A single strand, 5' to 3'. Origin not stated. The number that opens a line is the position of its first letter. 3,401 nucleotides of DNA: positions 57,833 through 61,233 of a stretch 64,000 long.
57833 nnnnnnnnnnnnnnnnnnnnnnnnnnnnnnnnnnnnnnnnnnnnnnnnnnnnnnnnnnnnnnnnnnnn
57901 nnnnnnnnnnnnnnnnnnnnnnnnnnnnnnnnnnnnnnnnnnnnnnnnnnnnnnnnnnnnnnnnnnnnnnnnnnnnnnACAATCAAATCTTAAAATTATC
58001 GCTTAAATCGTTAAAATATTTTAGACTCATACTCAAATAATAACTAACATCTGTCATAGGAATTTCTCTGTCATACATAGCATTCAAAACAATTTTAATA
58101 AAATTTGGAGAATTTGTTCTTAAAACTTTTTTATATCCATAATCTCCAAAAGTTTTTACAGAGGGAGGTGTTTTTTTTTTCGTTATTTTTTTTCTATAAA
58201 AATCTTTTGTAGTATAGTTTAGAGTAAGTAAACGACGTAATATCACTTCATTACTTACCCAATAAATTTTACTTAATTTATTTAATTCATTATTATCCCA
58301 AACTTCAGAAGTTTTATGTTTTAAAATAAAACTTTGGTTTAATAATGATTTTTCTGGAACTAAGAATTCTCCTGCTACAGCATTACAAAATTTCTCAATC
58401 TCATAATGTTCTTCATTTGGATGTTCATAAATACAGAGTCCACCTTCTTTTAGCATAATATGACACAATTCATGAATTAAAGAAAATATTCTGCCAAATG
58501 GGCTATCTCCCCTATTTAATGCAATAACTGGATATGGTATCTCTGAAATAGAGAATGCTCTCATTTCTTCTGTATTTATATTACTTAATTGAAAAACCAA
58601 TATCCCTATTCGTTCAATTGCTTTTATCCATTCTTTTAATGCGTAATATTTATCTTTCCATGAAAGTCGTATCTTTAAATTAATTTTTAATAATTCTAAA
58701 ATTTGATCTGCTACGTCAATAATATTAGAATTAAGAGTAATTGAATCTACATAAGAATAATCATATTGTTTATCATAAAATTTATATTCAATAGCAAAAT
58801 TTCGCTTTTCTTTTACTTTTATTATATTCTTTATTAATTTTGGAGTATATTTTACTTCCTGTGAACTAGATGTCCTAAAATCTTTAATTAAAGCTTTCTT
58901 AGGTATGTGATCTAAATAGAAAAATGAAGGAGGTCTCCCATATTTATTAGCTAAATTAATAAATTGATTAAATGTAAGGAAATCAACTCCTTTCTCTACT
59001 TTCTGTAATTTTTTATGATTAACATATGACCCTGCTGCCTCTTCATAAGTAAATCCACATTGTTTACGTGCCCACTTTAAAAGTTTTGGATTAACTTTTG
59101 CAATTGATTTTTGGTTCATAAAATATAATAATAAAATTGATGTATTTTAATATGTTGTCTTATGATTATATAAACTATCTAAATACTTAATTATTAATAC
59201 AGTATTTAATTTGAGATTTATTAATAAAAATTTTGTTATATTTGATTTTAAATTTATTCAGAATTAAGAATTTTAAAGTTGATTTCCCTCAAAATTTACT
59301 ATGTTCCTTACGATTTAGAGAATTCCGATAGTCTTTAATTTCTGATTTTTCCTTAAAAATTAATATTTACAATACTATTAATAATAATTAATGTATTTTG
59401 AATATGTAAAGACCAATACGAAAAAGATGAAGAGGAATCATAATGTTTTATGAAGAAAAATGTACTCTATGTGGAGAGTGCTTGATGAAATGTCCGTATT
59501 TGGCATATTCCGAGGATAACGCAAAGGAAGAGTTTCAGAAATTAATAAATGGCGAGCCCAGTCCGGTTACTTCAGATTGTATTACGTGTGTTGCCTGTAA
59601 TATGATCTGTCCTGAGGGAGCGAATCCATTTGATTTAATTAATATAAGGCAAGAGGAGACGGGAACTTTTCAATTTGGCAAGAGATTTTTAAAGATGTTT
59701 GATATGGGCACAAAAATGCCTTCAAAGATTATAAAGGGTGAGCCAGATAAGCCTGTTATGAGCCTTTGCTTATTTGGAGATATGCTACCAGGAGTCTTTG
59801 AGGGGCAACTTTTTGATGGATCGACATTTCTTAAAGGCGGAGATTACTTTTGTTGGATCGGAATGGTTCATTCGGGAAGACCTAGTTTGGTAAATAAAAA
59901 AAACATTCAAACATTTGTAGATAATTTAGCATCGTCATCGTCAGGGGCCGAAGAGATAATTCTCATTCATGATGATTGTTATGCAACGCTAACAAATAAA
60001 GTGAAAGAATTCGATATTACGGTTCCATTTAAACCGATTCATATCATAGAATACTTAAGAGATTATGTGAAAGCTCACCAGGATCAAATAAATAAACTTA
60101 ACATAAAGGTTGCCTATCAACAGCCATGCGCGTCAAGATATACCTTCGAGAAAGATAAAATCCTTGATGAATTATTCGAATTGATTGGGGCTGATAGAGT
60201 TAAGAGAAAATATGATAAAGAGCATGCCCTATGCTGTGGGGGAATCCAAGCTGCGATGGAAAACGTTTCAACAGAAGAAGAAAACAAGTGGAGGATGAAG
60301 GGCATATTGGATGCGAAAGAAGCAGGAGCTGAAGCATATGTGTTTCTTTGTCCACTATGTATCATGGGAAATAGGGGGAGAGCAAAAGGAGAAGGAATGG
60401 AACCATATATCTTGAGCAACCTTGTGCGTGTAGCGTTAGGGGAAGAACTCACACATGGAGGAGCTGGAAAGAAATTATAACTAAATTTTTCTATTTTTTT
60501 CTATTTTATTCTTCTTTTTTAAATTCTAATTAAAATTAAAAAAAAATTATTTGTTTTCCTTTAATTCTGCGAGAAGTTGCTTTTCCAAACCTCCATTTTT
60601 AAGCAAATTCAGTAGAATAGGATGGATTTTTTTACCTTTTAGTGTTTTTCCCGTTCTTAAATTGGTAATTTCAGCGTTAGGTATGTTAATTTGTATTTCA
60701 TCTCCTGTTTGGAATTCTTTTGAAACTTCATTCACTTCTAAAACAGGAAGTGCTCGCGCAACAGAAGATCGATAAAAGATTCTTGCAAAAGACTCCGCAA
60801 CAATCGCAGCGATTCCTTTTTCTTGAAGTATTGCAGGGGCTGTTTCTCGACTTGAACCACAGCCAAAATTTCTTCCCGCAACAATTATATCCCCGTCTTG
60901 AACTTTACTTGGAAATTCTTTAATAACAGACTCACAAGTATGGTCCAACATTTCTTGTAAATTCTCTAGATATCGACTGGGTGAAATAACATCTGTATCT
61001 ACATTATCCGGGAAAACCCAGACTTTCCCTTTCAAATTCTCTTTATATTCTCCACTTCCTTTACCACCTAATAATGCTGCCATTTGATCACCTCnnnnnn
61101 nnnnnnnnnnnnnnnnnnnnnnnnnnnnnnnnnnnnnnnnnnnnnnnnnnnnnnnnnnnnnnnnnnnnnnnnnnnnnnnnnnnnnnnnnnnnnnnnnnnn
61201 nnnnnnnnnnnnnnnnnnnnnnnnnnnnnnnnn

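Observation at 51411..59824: Triplicated promoter + 5-prime CDS of one Fe-S/CCG gene delimiting two cargo segments (tandem integrations into a gene's 5-prime end?)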

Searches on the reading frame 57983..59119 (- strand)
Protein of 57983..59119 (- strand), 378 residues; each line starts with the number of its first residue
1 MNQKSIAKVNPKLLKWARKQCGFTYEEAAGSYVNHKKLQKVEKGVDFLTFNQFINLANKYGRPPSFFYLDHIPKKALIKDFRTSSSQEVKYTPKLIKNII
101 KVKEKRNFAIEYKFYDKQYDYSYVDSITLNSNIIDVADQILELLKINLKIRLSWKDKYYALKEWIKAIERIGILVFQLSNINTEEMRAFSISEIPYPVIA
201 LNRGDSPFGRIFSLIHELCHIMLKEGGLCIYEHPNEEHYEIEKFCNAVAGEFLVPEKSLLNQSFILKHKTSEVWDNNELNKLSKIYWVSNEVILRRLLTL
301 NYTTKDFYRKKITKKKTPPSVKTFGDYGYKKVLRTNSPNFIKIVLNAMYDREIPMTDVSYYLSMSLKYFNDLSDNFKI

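Call 7: search_protein_families(library=pfam, proteins=[window:57983-59119:-], max_evalue=0.01)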
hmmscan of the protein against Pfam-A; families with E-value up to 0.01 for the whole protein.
window:57983-59119:- (378 aa): 1 family
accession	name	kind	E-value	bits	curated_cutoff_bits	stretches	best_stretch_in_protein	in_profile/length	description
PF06114.19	Peptidase_M78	-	1.1e-13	51.5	22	1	169-297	2-122/123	IrrE N-terminal-like domain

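Call 33: search_protein_families(library=padloc, proteins=[window:57983-59119:-], max_evalue=0.001)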
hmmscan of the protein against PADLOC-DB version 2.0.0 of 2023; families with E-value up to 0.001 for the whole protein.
window:57983-59119:- (378 aa): 15 families
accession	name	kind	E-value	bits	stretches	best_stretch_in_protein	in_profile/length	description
PDLC03949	RmrA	-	1.1e-20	71.8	1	9-372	2-332/363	-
PDLC03944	RmrA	-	2.7e-17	60.9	1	7-312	4-295/384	-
PDLC03954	RmrA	-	5.3e-16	56.5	1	2-373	2-361/380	-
PDLC03948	RmrA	-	6.9e-16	56.1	1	4-310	3-299/397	-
PDLC03947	RmrA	-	1.3e-14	51.9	1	4-262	6-260/383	-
PDLC03943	RmrA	-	2.8e-13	47.7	1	14-374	7-344/370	-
PDLC03945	RmrA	-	8.8e-12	42.9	1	162-372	160-363/394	-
PDLC03946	RmrA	-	4.1e-11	40.2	1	112-312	101-279/357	-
PDLC03952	RmrA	-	1.2e-10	38.8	1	4-267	17-277/395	-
PDLC03951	RmrA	-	1.6e-10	38.5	1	6-261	5-254/400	-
PDLC03950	RmrA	-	8.2e-09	32.9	1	144-311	131-289/369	-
PDLC03953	RmrA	-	9.2e-09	33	1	12-259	8-249/373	-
PDLC04141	capP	-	2.6e-06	25.1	1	199-301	56-154/242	capP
PDLC03955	RmrA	-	0.00029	18.2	1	161-312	165-302/371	-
PDLC03982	PD-Lambda-2_B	-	0.00095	16.5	0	151-273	231-355/402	-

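Call 35: find_related_loci(query=window:57983-59119:-, collection=viral_contigs, flank=8000)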
Query window:57983-59119:- (378 aa) in viral_contigs; peptide patterns used: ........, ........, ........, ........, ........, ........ (x = any residue, [..] = any of these).
4 stretches matched a pattern, but none encodes a relative of the query by tblastn (E <= 1e-3).

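Call 36: find_homologous_proteins(query=window:57983-59119:-, max_evalue=1e-10)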
Query window:57983-59119:- (378 aa): 262 proteins with E <= 1e-10 among 7013 candidates; the best 120 are listed.
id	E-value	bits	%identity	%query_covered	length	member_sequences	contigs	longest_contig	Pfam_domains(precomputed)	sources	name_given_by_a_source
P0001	1.1e-250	849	100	100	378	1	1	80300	PF06114.20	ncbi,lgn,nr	ncbi:MAG: ImmA/IrrE family metallo-endopeptidase [Promethearchaeota archaeon]|nr:MAG: ImmA/IrrE fami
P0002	6.3e-165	567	69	100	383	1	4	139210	PF06114.20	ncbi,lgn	-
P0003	3.5e-162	558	67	100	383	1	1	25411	PF06114.20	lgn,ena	-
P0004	1.3e-157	543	65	100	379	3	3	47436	PF06114.20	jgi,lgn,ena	-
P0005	2.3e-156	539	65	100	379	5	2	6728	PF06114.20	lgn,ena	-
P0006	4.5e-155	534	65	100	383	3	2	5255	PF06114.20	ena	-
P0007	5.5e-154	531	65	100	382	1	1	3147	PF06114.20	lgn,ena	-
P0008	5.3e-133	462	55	100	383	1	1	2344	PF06114.20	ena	-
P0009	1.7e-129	450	57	97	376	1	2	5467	PF06114.20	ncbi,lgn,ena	-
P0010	2.2e-122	427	54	99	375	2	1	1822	PF06114.20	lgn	-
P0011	4.1e-121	423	54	99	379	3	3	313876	PF06114.20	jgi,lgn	-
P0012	6.7e-121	422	51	100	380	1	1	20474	PF06114.20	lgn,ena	-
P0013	1.4e-120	421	53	100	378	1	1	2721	PF06114.20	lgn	-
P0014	4.4e-120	419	51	100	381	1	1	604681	PF06114.20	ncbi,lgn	-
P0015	2.3e-119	417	53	98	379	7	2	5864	PF06114.20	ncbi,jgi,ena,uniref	ncbi:hypothetical protein LCGC14_1465260 [marine sediment metagenome]|uniref:IrrE N-terminal-like do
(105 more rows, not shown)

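Call 37: find_encoding_contigs(protein=P0001, flank=10000, max_places=5)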
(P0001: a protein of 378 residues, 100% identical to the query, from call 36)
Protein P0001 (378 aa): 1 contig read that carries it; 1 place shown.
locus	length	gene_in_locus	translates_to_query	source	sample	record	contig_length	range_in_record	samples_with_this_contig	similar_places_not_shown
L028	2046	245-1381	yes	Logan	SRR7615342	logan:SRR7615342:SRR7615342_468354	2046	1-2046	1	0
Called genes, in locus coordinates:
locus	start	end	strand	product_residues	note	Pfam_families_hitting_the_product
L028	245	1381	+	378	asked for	PF06114:Peptidase_M78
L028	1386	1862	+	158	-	PF14367:DUF4411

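Call 38: find_encoding_contigs(protein=P0002, flank=8000, max_places=5)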
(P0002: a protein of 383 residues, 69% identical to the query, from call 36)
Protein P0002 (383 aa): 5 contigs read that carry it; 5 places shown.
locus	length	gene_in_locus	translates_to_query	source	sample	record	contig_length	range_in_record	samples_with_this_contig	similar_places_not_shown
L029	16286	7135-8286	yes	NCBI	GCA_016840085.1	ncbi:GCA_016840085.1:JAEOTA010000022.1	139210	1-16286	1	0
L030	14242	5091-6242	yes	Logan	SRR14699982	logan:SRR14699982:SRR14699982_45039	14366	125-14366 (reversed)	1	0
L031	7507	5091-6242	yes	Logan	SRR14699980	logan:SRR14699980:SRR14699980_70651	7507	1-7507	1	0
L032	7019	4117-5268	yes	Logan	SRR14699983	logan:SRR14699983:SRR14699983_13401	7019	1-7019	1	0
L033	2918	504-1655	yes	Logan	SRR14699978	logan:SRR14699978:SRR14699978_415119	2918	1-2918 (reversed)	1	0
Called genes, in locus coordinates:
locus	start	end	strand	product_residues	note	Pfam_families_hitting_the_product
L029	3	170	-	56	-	?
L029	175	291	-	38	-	-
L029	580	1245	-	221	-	PF02544:Steroid_dh (weak), PF04191:PEMT, PF04140:ICMT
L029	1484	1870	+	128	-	PF01042:Ribonuc_L-PSP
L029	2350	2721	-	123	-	-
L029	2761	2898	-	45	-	-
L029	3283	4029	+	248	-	-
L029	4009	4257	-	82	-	-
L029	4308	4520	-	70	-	-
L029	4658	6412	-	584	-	-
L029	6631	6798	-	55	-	-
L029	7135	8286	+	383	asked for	PF06114:Peptidase_M78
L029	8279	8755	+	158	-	PF14367:DUF4411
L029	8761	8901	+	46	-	-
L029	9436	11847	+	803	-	PF02463:SMC_N (weak), PF13175:AAA_15, PF13304:AAA_21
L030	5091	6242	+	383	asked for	PF06114:Peptidase_M78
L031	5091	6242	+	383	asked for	PF06114:Peptidase_M78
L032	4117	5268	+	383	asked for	PF06114:Peptidase_M78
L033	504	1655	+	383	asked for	PF06114:Peptidase_M78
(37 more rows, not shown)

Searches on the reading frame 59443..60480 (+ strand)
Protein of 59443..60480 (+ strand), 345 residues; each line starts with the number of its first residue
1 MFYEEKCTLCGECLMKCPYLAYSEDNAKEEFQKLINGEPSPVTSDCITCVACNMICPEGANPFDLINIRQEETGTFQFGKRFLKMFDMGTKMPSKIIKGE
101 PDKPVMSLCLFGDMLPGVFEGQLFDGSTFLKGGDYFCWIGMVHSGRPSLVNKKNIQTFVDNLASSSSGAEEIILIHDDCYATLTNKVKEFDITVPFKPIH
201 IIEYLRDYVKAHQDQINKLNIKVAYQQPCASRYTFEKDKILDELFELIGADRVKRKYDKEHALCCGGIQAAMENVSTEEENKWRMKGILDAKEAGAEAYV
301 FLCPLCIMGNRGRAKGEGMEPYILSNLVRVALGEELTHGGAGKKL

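Call 7: search_protein_families(library=pfam, proteins=[window:59443-60480:+], max_evalue=0.01)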
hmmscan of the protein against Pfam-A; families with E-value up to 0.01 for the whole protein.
window:59443-60480:+ (345 aa): 10 families
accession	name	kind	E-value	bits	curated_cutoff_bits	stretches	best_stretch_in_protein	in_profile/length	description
PF13187.11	Fer4_9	-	5.4e-07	30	27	1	6-60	1-51/52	4Fe-4S dicluster domain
PF13237.11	Fer4_10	-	1.9e-06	28.1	25.5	1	4-57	6-53/53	4Fe-4S dicluster domain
PF00037.32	Fer4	-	5.8e-06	26.3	21.1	1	3-21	4-22/24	4Fe-4S binding domain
PF12838.12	Fer4_7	-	2.8e-05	24.9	27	1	6-60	1-52/52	4Fe-4S dicluster domain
PF02754.22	CCG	-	5.6e-05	23.6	20.6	1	223-308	1-82/85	Cysteine-rich domain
PF12837.12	Fer4_6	-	8.4e-05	22.8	25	1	4-21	6-23/24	4Fe-4S binding domain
PF13534.11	Fer4_17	-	0.00014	22.8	22.2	1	6-60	1-60/61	4Fe-4S dicluster domain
PF13183.11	Fer4_8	-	0.00017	22.5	27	1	5-59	3-67/68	4Fe-4S dicluster domain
PF13484.11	Fer4_16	-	0.00036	21.7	30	0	6-26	1-21/66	4Fe-4S double cluster binding domain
PF12797.12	Fer4_2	-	0.0037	17.6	24.5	1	2-19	5-22/22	4Fe-4S binding domain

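Call 8: find_related_loci(query=window:59443-60480:+, collection=genome_contigs, flank=10000)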
Query window:59443-60480:+ (345 aa) in genome_contigs; peptide patterns used: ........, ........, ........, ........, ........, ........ (x = any residue, [..] = any of these).
43 stretches matched a pattern; 13 encode a relative of the query (tblastn E <= 1e-3); 13 distinct loci.
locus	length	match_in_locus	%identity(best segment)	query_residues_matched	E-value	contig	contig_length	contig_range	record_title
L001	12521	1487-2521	98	1-345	0e+0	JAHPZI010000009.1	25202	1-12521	MAG: Promethearchaeota archaeon isolate LW60_4 NODE_2452_length_25202_cov_15.212351, whole genome shotgun sequence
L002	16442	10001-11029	85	1-345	0e+0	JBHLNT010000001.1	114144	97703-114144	MAG: Promethearchaeota archaeon isolate DZ2S.378 DZ2S.378@332, whole genome shotgun sequence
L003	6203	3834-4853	71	1-343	2e-167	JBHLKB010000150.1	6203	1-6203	MAG: Candidatus Hodarchaeota archaeon isolate DZ1B.234 DZ1B.234@54073, whole genome shotgun sequence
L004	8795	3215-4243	68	1-343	2e-158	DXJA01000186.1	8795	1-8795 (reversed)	MAG TPA_asm: Candidatus Jordarchaeum madagascariense isolate EB_bin_7 k141_113757, whole genome shotgun sequence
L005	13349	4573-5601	88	1-345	0e+0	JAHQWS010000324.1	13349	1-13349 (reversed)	MAG: Promethearchaeia archaeon isolate ABR15 NODE_907_length_13349_cov_4, whole genome shotgun sequence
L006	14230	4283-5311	68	1-343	2e-156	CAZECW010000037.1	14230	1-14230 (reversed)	MAG TPA_asm: uncultured archaeon isolate SRP231805_co4_171 genome assembly, contig: k141_23467, whole genome shotgun seq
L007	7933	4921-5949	68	1-343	7e-156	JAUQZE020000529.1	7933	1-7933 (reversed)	MAG: Candidatus Freyarchaeota archaeon isolate SQRJ_82 k255_91910, whole genome shotgun sequence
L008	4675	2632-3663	67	1-345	2e-158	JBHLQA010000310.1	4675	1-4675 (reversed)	MAG: Candidatus Odinarchaeota archaeon isolate H3M.118 H3M.118@39877, whole genome shotgun sequence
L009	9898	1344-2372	68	1-343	8e-155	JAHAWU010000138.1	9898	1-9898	MAG: Candidatus Jordarchaeia archaeon isolate QZM_A3 QZM_A3_scaffold_3564_curated, whole genome shotgun sequence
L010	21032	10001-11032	60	1-345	1e-135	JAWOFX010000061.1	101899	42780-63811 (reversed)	MAG: Promethearchaeia archaeon isolate BLK6-3.bin.141 k191_2031105, whole genome shotgun sequence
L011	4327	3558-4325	66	1-259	5e-120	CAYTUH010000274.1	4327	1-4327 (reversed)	MAG TPA_asm: uncultured Syntrophaceae bacterium isolate binchicken_co42_424 genome assembly, contig: NODE_41593_length_4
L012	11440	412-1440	67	1-343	8e-154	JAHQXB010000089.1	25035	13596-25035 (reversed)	MAG: Candidatus Jordarchaeia archaeon isolate RPF2 contig_124_759_length_25035_read_count_65509, whole genome shotgun se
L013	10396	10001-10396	94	1-132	1e-80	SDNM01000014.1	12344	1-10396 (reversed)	MAG: Promethearchaeota archaeon isolate TEKIR_6S Tekir-sed17-13844, whole genome shotgun sequence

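Call 25: find_encoding_contigs(protein=window:59443-60480:+, flank=10000, max_places=10)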
Protein window:59443-60480:+ (345 aa): no gene with exactly this product is on record in the collection.

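Call 26: find_related_loci(query=window:59443-60480:+, collection=metagenome_contigs, flank=10000)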
Query window:59443-60480:+ (345 aa) in metagenome_contigs; peptide patterns used: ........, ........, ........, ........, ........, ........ (x = any residue, [..] = any of these).
45 stretches matched a pattern; 14 encode a relative of the query (tblastn E <= 1e-3); 14 distinct loci.
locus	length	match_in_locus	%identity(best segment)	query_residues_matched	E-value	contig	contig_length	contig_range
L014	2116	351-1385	97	1-345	0e+0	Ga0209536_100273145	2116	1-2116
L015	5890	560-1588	87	1-345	0e+0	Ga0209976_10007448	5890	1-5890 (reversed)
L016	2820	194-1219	85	1-344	0e+0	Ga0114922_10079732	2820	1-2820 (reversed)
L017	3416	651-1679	82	1-345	0e+0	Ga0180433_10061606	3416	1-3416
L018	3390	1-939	80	28-343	0e+0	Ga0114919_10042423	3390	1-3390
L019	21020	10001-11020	73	1-343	8e-167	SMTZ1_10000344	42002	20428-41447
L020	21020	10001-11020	69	1-343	8e-165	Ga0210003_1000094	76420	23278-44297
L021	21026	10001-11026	68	1-345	2e-157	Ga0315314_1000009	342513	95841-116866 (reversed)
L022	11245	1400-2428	68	1-343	2e-156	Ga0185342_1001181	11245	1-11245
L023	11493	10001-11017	65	1-342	9e-156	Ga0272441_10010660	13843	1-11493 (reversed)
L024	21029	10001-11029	85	1-345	0e+0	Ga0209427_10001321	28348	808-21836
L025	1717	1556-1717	85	1-54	9e-26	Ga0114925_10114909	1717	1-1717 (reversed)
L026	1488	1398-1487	80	1-30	1e-10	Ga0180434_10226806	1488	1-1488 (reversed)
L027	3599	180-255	63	1-25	8e-5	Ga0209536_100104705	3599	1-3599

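Call 58: search_protein_families(library=ncbifam, proteins=[window:59443-60480:+], max_evalue=0.01)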
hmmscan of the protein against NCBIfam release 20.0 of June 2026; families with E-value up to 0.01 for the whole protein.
window:59443-60480:+ (345 aa): 20 families
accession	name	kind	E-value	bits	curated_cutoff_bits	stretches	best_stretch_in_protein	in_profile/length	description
NF042909.1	FMH_DH_FwdF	exception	1.8e-07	30.6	375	1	4-61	98-155/336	tungsten-dependent formylmethanofuran dehydrogenase subunit FwdF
NF041779.1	hetero_SS_HdrC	equivalog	3.7e-06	26.5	350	1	5-68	31-98/198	ferredoxin:CoB-CoM heterodisulfide reductase subunit HdrC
TIGR03288.1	CoB_CoM_SS_B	equivalog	9.8e-06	25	345.15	1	235-308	166-235/290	CoB--CoM heterodisulfide reductase subunit B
NF041890.1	hdrC_Methbact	equivalog_domain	1.8e-05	24.4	270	1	6-68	30-96/192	ferredoxin:CoB-CoM heterodisulfide reductase subunit HdrC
NF058577.1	FdxA_fam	equivalog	3.1e-05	24.1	65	0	4-28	6-30/52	4Fe-4S ferredoxin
NF004898.0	PRK06259.1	equivalog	3.1e-05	22.8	385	1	151-307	320-460/488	fumarate reductase (CoM/CoB) subunit TfrB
NF045874.1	Vhu_polyferre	exception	4.1e-05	22.5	600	1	2-69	262-317/381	F420-non-reducing hydrogenase associated-polyferredoxin VhuB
NF040684.1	PorD_Arch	equivalog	5.6e-05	23.1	120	0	43-60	31-48/85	pyruvate synthase subunit PorD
NF045670.1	quin_L_LdhH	equivalog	0.00013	20.3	800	1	204-308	450-683/706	L-lactate dehydrogenase (quinone) large subunit LdhH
NF045663.1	diclust_near_Sec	equivalog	0.0002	19.6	530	1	165-266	485-579/759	pyridine nucleotide-disulfide oxidoreductase/dicluster-binding protein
NF008434.0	PRK11274.1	equivalog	0.001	18.1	333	0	174-267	262-346/409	glycolate oxidase subunit GlcF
TIGR00314.1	cdhA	equivalog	0.0019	16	781.3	1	3-67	397-460/784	CO dehydrogenase/acetyl-CoA synthase complex subunit alpha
NF043069.1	T4HPD_activ_SAM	equivalog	0.0029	17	425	1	1-61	47-97/299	trans-4-hydroxy-L-proline dehydratase activase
NF040864.1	HgcB_ferredoxin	equivalog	0.0046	16.8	99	1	2-60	11-60/93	mercury methylation ferredoxin HgcB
NF009053.0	PRK12387.1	subfamily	0.0046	16.7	204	1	33-79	27-73/180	formate hydrogenlyase complex iron-sulfur subunit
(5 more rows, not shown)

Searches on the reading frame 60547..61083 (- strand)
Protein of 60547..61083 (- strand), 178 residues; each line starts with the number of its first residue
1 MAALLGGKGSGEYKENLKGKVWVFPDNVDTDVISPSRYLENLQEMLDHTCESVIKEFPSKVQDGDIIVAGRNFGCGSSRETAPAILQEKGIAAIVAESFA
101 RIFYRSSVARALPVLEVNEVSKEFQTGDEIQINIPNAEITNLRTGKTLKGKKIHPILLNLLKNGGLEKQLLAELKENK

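Call 53: find_encoding_contigs(protein=window:60547-61083:-, flank=10000, max_places=10)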
Protein window:60547-61083:- (178 aa): 1 contig read that carries it; 1 place shown.
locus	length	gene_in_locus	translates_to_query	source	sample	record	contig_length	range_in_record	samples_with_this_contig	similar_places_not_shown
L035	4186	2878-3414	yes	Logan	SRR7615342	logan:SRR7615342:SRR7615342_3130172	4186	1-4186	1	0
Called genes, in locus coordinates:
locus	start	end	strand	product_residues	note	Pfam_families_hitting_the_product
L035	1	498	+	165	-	?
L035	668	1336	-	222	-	PF01380:SIS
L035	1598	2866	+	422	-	PF00330:Aconitase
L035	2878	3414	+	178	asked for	PF00694:Aconitase_C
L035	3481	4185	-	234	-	?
